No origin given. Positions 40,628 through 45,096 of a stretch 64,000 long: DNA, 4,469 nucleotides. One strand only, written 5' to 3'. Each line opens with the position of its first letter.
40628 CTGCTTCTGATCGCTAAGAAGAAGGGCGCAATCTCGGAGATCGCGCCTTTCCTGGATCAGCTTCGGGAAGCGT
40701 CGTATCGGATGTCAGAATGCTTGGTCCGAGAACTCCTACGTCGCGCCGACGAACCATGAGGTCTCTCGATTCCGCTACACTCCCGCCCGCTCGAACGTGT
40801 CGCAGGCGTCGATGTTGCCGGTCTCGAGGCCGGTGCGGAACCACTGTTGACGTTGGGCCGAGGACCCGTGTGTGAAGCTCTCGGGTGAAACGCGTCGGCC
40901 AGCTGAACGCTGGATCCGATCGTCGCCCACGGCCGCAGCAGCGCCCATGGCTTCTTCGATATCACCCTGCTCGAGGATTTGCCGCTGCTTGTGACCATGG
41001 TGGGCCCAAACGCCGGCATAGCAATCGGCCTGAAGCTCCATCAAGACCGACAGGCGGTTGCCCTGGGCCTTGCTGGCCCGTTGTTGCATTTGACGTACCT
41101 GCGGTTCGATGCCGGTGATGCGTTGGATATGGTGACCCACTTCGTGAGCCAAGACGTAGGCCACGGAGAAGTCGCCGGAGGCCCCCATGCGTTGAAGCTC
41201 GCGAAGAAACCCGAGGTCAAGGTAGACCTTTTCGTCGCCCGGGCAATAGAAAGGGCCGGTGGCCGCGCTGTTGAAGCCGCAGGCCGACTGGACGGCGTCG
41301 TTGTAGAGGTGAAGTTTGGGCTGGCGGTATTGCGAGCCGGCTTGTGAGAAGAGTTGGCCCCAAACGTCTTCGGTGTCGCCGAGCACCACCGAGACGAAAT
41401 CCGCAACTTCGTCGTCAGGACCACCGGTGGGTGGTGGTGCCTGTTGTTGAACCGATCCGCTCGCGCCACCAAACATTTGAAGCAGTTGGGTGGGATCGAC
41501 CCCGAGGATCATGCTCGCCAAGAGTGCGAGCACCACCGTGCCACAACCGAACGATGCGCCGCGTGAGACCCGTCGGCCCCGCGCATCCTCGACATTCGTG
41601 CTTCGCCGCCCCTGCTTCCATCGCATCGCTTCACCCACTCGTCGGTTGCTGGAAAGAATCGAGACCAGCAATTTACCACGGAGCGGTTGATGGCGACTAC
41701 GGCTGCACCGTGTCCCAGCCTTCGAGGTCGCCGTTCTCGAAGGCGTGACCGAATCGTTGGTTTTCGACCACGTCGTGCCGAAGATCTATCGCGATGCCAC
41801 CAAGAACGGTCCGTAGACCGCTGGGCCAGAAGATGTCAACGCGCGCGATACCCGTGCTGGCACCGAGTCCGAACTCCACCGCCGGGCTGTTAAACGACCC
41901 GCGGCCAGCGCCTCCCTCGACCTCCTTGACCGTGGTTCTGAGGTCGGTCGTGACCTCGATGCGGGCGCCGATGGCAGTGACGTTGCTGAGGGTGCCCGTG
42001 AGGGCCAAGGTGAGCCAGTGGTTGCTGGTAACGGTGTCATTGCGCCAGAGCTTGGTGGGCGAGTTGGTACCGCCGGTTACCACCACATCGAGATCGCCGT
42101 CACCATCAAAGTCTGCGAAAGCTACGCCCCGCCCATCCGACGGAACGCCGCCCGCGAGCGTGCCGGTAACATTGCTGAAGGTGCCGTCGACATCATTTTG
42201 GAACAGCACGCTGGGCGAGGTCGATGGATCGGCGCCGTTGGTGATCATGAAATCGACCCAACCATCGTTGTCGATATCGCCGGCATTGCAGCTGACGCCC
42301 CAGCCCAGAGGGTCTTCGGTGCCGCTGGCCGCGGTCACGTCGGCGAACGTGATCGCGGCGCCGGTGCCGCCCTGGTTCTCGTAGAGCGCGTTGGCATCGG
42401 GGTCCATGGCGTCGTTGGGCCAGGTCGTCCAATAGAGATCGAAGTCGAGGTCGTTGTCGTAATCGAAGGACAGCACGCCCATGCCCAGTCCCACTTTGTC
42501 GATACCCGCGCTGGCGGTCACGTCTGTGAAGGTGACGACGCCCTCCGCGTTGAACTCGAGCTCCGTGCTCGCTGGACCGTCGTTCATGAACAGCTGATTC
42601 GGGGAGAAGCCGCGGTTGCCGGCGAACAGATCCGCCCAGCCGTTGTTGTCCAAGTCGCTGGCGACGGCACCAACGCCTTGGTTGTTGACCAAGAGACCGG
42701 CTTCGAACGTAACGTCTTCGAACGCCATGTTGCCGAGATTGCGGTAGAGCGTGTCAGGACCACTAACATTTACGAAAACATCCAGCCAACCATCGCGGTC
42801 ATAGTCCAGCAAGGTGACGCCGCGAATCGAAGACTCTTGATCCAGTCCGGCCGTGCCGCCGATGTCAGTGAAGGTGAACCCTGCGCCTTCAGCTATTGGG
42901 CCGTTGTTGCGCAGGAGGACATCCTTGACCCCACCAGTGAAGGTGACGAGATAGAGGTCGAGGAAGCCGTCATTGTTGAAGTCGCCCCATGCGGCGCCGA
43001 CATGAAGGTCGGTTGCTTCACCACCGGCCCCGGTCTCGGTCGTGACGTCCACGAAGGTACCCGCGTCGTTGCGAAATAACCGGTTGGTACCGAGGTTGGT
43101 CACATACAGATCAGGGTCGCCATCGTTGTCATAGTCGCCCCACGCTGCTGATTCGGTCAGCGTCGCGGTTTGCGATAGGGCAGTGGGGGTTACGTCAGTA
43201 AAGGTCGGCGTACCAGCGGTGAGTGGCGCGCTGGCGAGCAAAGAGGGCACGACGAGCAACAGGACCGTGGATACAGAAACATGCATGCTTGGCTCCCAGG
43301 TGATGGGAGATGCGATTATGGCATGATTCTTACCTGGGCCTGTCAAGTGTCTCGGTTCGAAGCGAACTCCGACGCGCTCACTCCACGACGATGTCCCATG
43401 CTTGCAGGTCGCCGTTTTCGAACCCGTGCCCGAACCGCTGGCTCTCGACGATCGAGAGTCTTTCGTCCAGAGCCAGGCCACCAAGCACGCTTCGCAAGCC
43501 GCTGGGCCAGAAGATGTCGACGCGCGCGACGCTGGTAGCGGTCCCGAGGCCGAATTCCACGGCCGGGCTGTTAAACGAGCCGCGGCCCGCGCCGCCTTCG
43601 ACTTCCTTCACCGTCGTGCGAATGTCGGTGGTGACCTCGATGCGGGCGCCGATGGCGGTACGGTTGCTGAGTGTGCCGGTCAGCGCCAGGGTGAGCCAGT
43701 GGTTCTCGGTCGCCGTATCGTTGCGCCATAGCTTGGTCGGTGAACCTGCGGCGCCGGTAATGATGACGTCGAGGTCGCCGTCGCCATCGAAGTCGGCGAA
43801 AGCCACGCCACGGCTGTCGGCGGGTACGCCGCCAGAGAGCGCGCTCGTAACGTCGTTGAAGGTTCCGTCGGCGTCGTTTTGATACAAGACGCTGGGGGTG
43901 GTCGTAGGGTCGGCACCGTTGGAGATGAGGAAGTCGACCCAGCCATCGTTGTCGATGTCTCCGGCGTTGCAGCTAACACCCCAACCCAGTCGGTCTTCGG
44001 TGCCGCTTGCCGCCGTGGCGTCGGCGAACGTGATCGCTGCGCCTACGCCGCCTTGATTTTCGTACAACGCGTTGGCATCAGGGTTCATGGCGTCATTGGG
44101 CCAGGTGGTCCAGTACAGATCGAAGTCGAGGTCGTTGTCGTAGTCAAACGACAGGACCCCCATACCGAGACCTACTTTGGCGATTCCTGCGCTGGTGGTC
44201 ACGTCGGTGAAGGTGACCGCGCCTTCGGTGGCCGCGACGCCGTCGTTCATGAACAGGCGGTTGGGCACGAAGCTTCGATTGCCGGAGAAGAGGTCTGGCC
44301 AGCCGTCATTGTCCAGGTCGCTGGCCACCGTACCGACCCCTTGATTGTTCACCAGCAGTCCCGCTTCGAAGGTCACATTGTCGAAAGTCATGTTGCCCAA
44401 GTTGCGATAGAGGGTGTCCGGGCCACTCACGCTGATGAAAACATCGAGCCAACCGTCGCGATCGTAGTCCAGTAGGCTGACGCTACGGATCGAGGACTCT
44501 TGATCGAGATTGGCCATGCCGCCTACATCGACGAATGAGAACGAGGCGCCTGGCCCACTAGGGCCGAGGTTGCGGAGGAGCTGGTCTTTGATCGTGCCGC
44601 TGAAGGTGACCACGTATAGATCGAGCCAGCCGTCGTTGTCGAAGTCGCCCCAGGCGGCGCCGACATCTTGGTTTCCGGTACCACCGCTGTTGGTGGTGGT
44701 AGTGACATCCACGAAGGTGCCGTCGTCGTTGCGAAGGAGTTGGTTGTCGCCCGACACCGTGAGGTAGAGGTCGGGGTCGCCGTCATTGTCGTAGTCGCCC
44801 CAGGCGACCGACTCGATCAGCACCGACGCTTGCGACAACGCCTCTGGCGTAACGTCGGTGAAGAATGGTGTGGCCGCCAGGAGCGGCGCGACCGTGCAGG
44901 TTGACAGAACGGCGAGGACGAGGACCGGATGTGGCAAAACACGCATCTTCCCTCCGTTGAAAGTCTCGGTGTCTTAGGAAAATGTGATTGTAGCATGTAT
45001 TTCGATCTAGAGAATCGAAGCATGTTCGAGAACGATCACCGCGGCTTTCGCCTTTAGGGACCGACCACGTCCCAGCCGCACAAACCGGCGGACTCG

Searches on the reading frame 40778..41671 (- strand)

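Call 37: search_protein_families(library=pfam, proteins=[window:40778-41671:-], max_evalue=0.00001)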
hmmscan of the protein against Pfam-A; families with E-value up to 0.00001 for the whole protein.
window:40778-41671:- (298 aa): 1 family
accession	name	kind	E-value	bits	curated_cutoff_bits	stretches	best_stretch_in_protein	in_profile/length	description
PF04228.19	Zn_peptidase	-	1.5e-107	359.9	23.2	1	16-293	1-290/290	Putative neutral zinc metallopeptidase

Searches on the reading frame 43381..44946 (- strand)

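Call 37: search_protein_families(library=pfam, proteins=[window:43381-44946:-], max_evalue=0.00001)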
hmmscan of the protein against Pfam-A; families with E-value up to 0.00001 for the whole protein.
window:43381-44946:- (522 aa): 3 families
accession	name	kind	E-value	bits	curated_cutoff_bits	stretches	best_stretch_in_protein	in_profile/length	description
PF13517.12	FG-GAP_3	-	8.1e-42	142.1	26.9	4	51-112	1-61/61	FG-GAP-like repeat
PF07593.17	UnbV_ASPIC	-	3.6e-15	56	23.4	1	431-497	1-67/68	ASPIC and UnbV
PF01839.29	FG-GAP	-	2.1e-14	53.5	22.1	0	380-402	4-25/37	FG-GAP repeat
